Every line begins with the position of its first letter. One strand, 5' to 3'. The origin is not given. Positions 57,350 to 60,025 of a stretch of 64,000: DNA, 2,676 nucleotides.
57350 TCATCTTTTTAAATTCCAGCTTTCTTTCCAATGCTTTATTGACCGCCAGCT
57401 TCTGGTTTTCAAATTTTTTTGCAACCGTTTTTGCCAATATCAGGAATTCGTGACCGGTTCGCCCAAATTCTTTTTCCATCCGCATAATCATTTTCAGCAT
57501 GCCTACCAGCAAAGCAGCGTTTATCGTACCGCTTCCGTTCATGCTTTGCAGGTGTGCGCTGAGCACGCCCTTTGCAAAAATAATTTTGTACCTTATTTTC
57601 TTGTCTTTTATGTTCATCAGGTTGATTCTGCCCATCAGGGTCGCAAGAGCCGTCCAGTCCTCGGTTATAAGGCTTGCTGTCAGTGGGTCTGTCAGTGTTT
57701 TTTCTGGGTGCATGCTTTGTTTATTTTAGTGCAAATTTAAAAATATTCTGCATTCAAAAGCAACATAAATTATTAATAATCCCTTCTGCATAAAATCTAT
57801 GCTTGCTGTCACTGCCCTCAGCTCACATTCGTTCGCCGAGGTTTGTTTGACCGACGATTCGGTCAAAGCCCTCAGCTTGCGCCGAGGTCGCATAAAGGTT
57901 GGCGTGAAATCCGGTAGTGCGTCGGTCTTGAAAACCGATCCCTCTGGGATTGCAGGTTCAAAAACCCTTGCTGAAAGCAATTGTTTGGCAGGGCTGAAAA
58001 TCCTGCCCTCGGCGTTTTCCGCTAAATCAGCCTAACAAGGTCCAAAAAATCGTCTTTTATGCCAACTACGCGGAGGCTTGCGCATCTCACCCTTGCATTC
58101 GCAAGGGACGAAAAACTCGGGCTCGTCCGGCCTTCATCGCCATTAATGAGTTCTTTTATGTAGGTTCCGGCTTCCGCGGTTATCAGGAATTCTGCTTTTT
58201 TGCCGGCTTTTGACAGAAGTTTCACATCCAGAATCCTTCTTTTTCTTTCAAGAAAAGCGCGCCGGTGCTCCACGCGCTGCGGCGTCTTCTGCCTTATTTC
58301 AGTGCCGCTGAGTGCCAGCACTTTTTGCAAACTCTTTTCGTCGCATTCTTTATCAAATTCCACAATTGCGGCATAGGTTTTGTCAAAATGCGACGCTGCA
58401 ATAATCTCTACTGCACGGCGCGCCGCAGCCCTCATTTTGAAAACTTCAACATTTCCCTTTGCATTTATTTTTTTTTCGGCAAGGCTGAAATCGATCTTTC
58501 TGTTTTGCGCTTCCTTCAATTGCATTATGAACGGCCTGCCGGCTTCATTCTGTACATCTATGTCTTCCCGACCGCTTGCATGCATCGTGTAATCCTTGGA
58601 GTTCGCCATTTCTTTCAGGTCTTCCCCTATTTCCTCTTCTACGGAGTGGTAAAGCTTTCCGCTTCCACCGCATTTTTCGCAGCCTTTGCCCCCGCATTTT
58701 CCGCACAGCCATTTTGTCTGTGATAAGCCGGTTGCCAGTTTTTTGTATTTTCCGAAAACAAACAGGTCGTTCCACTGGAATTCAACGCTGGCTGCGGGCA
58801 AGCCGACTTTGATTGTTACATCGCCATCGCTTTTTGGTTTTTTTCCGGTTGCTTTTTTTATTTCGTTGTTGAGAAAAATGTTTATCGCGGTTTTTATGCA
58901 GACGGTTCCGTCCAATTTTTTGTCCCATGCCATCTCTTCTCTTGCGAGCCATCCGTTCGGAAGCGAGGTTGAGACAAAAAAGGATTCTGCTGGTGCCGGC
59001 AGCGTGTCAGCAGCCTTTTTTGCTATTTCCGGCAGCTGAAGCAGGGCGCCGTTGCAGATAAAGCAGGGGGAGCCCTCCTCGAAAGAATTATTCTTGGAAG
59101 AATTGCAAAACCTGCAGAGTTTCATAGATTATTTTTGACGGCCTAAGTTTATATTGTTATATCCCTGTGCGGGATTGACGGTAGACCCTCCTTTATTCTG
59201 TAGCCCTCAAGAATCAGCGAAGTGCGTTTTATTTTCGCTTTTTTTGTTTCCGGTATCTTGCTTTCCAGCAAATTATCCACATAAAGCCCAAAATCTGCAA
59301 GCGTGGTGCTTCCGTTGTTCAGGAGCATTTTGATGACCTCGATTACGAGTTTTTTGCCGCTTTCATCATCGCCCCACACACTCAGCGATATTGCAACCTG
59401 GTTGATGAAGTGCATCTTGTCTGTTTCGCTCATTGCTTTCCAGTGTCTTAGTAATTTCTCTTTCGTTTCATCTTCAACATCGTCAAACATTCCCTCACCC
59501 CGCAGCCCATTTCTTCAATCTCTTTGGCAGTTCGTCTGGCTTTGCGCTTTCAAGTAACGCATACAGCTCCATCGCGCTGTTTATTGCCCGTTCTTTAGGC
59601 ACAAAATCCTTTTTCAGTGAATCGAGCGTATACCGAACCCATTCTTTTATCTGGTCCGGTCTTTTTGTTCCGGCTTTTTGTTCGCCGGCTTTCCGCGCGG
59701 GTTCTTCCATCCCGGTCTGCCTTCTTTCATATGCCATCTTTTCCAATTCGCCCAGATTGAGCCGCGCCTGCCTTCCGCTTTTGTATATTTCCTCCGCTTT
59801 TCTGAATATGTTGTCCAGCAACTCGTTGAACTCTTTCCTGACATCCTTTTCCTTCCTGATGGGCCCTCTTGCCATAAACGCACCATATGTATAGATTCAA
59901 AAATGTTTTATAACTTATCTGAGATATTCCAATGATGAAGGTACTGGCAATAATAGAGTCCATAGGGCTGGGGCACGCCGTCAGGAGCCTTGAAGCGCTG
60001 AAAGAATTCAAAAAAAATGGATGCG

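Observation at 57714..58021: Orphan structured region with three hairpins enclosed by a long-range stem, a candidate novel ncRNA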

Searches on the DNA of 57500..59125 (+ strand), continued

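Call 61: search_with_rna_model(model_id=R1, sources=[L100, L101, L103, L104, L106, L107, L108, L109, L110, L112, L113, L114, L115, L116, L117, L118, L119, L120, L121, L122, L123, L124, L125, L127, L128, L129, L130, L131, L135, L136, L139, L140, L141, L142, L144, L145, L146, L149, L150, L151, L152, L153, L154, L155, L156, L157, L161, L162, L163, L164, L168, L169, L170, L171, L172, L173, L174, L176, L177, L178, L179, L180, L182, L183, L184, L185, L187, L189, L190, L191, L192, L194, L197, L198, L199, L200, L202, L206, L210, L211, L212, L213, L214, L217, L218, L221, L222, L225], max_evalue=1)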
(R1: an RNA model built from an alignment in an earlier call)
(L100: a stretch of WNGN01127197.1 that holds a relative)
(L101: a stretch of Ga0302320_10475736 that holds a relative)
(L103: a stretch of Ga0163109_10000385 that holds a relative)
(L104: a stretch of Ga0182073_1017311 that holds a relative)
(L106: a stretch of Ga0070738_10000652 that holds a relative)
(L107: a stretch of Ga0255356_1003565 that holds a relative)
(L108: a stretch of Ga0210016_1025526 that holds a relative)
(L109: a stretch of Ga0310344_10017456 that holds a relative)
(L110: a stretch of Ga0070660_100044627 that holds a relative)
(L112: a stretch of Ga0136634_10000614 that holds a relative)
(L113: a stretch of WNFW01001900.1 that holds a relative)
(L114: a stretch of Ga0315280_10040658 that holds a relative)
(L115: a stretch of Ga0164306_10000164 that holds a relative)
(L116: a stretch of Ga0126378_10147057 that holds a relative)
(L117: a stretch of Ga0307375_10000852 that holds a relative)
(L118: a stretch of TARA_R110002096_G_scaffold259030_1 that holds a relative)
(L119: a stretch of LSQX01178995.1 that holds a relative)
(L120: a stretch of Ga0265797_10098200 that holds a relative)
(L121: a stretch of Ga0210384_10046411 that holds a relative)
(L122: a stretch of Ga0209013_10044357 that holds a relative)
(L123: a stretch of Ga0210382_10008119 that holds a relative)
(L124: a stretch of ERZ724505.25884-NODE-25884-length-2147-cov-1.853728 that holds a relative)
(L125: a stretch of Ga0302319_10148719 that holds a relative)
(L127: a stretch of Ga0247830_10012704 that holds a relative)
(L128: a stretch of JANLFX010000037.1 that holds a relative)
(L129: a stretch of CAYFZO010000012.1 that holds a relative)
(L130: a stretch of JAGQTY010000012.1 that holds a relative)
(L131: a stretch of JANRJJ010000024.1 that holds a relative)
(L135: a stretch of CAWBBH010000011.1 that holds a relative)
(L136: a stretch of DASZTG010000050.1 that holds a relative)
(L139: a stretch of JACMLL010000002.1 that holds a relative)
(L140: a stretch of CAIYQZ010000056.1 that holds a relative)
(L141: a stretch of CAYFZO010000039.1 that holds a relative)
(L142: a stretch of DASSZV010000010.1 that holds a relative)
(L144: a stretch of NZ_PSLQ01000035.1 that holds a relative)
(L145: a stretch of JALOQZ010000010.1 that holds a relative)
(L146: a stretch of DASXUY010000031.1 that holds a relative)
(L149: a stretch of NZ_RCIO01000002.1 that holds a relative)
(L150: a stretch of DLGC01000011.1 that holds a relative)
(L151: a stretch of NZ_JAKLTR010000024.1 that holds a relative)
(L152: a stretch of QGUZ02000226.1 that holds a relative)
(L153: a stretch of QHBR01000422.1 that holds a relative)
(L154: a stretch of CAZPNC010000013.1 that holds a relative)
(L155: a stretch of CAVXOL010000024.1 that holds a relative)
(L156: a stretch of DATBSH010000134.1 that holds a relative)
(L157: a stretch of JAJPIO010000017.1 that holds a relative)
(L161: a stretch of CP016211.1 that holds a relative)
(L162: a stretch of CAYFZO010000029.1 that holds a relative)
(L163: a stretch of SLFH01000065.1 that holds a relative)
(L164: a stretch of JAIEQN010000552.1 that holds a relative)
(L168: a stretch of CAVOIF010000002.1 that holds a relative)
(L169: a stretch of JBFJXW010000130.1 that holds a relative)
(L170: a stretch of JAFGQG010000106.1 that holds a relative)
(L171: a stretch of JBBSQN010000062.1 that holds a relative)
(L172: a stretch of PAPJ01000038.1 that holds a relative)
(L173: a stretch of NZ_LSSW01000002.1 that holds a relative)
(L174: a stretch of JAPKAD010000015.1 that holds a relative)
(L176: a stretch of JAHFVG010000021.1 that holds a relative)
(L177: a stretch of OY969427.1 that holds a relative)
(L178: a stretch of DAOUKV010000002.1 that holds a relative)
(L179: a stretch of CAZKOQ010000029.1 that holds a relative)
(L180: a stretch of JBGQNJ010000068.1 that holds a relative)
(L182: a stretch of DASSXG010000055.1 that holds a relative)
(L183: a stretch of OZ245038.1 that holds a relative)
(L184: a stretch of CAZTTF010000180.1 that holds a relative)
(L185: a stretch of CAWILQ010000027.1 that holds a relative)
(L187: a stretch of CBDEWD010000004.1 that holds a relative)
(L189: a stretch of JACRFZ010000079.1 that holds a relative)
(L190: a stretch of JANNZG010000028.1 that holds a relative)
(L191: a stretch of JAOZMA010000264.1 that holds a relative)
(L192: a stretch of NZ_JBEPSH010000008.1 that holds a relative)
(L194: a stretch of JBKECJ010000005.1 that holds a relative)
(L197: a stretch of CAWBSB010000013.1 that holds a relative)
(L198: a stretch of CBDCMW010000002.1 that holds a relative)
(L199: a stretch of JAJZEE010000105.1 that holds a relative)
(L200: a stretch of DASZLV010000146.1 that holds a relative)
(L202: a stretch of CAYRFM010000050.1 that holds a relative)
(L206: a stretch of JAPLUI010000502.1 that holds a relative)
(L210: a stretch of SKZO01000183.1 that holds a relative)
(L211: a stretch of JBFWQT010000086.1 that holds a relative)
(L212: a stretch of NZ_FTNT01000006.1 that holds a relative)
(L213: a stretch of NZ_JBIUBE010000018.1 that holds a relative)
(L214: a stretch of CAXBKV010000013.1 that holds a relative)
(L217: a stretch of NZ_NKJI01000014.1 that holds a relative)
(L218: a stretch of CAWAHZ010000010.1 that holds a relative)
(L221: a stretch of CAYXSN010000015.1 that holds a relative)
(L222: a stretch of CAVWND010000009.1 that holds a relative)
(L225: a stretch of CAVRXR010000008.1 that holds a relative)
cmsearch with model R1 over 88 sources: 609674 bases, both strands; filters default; matches with E-value up to 1: 4.
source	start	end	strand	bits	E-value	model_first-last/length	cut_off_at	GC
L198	853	894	-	17.8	0.4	1-40/40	no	0.69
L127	1003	1088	+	17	0.67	1-40/40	no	0.67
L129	7384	7428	-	16.8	0.74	1-40/40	no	0.62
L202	1320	1380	+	16.6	0.83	1-40/40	no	0.64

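Call 70: search_rna_families(sources=[L054, L007, L143, L087], threshold=gathering)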
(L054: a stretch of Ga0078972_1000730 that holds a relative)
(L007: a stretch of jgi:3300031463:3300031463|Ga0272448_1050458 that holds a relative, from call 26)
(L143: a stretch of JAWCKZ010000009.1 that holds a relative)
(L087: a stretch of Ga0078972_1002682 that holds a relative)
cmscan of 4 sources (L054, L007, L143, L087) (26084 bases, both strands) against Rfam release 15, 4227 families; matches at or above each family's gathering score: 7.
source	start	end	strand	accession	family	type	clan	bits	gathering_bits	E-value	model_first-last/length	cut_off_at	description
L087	932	1003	-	RF00005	tRNA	Gene; tRNA;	CL00001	74.7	29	6.3e-15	1-71/71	no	tRNA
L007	2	122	+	RF00005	tRNA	Gene; tRNA;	CL00001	58.9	29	1.4e-10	1-71/71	no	tRNA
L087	1282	1407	-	RF00005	tRNA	Gene; tRNA;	CL00001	55.7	29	1.1e-09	1-71/71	no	tRNA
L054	2060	2153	-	RF00005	tRNA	Gene; tRNA;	CL00001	49.7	29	4.9e-08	1-71/71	no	tRNA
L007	3059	3152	-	RF00005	tRNA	Gene; tRNA;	CL00001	49.7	29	4.9e-08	1-71/71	no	tRNA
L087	1007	1102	-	RF00005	tRNA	Gene; tRNA;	CL00001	49.2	29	6.7e-08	1-71/71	no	tRNA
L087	11731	11835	+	RF00005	tRNA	Gene; tRNA;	CL00001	48.4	29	1.1e-07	1-71/71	no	tRNA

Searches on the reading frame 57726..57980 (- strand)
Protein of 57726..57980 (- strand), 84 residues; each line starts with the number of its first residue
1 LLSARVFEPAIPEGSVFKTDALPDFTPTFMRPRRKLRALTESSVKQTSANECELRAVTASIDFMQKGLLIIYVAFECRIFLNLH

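Call 11: search_protein_families(library=pfam, proteins=[window:57726-57980:-], max_evalue=0.01)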
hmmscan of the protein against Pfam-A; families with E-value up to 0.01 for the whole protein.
window:57726-57980:- (84 aa): 0 families

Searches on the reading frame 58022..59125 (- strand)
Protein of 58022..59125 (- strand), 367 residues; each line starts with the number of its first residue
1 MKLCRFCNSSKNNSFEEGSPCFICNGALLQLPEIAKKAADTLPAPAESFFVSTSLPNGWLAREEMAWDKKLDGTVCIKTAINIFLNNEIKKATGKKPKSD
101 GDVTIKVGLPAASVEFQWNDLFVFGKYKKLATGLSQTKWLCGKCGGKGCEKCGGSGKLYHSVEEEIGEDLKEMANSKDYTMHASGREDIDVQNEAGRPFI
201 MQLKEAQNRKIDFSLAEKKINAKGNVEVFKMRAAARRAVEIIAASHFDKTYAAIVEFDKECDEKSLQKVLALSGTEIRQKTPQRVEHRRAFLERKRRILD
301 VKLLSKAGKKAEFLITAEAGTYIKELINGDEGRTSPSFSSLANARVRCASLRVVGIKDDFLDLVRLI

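Call 11: search_protein_families(library=pfam, proteins=[window:58022-59125:-], max_evalue=0.01)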
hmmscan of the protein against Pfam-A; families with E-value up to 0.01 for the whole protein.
window:58022-59125:- (367 aa): 1 family
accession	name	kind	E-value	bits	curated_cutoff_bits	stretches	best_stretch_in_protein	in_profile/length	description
PF21238.2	Pus10_C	-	1e-54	186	27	1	122-356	1-231/232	Pus10, C-terminal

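Call 13: find_related_loci(query=window:58022-59125:-, collection=genome_contigs, flank=3000)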
Query window:58022-59125:- (367 aa) in genome_contigs; peptide patterns used: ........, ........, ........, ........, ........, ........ (x = any residue, [..] = any of these).
130 stretches matched a pattern, but none encodes a relative of the query by tblastn (E <= 1e-3).

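Call 22: find_homologous_proteins(query=window:58022-59125:-)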
Query window:58022-59125:- (367 aa): 2497 proteins with E <= 0.001 among 8000 candidates; the best 120 are listed.
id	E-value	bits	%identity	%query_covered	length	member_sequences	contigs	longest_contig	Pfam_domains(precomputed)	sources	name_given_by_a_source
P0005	7.0e-228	774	95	100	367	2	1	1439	PF21238.3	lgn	-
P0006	4.8e-215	731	88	100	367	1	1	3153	PF21238.3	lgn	-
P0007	1.5e-161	555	67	99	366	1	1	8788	PF21238.3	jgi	-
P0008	1.1e-157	543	65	100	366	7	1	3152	PF21238.3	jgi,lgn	-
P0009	1.6e-143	496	60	99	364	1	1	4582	PF21238.3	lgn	-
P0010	1.7e-132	460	59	100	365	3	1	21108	PF21238.3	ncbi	ncbi:MAG: tRNA pseudouridine(54/55) synthase Pus10 [Candidatus Bilamarchaeaceae archaeon]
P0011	1.8e-130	453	55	99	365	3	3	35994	PF21238.3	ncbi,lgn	ncbi:MAG: tRNA pseudouridine(54/55) synthase Pus10 [Candidatus Bilamarchaeaceae archaeon]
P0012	1.2e-128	447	56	99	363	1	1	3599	PF21238.3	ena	-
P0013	4.5e-127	442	56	99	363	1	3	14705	PF21238.3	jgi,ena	-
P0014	2.4e-124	433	54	99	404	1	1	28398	PF21238.3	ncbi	ncbi:MAG: tRNA pseudouridine(54/55) synthase Pus10 [Candidatus Micrarchaeota archaeon]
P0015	3.4e-124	433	55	99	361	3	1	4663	PF22023.2,PF21238.3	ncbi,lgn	-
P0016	4.3e-124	432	55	99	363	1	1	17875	PF21238.3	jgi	-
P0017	1.9e-115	404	54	98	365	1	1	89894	PF22023.2,PF21238.3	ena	-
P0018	2.0e-115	404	52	98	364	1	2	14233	PF22023.2,PF21238.3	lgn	-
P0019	2.2e-114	400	55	91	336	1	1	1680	PF22023.2,PF21238.3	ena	-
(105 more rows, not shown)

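Call 23: find_encoding_contigs(protein=P0005, flank=4000)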
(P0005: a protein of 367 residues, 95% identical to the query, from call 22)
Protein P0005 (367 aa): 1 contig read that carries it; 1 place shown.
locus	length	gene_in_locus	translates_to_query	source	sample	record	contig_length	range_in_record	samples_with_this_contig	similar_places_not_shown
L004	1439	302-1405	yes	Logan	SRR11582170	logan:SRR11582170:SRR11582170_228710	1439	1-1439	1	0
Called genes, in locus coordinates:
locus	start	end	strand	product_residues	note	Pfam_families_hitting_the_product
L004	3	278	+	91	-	?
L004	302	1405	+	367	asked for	PF21238:Pus10_C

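Call 24: find_encoding_contigs(protein=P0006, flank=4000)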
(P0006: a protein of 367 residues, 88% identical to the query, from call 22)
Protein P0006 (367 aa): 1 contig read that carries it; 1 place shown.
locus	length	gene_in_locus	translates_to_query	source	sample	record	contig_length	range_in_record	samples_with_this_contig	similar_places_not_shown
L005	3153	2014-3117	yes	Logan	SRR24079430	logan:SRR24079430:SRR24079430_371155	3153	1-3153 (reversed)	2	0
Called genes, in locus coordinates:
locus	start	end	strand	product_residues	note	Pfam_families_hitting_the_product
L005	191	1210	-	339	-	PF13528:Glyco_trans_1_3 (faint), PF04101:Glyco_tran_28_C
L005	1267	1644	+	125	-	-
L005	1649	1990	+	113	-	-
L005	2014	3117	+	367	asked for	PF21238:Pus10_C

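Call 25: find_encoding_contigs(protein=P0007, flank=4000)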
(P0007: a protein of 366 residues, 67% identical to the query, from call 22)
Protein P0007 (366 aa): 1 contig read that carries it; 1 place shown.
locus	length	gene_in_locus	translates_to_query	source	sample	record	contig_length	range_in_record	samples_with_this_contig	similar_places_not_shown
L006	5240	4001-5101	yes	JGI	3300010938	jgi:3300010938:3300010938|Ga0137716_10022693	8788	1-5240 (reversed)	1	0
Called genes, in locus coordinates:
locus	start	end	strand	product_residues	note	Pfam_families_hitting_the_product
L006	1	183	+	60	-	PF06093:Spt4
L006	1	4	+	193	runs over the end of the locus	PF03876:SHS2_Rpb7-N, PF00575:S1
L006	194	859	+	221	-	-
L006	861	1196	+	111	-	-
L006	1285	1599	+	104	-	-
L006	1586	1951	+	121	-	-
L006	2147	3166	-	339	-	PF13528:Glyco_trans_1_3 (weak), PF04101:Glyco_tran_28_C (weak)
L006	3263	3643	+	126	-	-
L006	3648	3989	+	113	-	-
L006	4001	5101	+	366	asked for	PF21238:Pus10_C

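Call 26: find_encoding_contigs(protein=P0008, flank=4000)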
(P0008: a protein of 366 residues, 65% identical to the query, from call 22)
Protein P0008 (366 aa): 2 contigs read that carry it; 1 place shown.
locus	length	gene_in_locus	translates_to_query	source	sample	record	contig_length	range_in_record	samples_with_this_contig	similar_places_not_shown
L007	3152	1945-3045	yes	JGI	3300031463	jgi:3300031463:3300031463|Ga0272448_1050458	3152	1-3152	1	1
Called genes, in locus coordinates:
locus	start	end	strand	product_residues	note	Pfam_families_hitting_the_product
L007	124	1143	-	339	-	PF04101:Glyco_tran_28_C, PF13528:Glyco_trans_1_3 (weak)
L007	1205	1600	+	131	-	-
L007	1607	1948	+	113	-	-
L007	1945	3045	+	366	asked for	PF21238:Pus10_C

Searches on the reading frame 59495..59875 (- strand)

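Call 11: search_protein_families(library=pfam, proteins=[window:59495-59875:-], max_evalue=0.01)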
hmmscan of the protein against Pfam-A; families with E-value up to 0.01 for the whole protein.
window:59495-59875:- (126 aa): 1 family
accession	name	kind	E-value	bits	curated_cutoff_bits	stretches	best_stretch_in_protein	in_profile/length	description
PF04614.17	Pex19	-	0.0099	16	22.2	0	10-90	8-85/249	Pex19 protein family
